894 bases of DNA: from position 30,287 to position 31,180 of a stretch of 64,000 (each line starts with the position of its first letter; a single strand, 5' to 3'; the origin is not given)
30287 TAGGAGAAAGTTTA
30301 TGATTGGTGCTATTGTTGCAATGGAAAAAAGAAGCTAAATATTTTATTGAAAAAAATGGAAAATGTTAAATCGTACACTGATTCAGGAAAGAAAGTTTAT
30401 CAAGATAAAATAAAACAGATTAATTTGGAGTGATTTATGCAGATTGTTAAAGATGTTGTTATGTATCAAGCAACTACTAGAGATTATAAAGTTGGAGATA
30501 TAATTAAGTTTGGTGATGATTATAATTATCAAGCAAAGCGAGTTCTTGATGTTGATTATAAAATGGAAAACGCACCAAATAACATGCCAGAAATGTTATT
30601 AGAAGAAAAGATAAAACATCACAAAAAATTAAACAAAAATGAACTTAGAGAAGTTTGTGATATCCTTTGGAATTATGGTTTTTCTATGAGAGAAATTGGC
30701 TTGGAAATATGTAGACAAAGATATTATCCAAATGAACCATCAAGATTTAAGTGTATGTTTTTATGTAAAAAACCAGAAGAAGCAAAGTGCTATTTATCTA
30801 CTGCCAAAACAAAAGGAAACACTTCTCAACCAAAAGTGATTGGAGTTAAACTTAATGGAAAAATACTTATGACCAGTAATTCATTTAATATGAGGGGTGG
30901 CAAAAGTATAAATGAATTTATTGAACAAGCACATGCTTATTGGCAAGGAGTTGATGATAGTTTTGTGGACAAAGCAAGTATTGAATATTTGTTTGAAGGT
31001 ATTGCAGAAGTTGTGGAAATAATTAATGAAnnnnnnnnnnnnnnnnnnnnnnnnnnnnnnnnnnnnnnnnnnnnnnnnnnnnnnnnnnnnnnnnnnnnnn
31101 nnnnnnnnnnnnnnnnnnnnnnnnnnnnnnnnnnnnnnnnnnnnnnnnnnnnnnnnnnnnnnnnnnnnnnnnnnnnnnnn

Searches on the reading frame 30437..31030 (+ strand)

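Call 59: search_protein_families(library=ncbifam, proteins=[window:30437-31030:+], max_evalue=0.001)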
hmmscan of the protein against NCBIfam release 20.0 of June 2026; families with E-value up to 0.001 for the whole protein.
window:30437-31030:+ (198 aa): 0 families

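Call 60: search_protein_families(library=pfam, proteins=[window:30437-31030:+], max_evalue=0.01)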
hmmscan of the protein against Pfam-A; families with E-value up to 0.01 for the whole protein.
window:30437-31030:+ (198 aa): 1 family
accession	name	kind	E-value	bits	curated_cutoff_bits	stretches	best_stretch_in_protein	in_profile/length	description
PF10386.15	DUF2441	-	7.5e-16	58.8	25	1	39-171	8-141/141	Protein of unknown function (DUF2441)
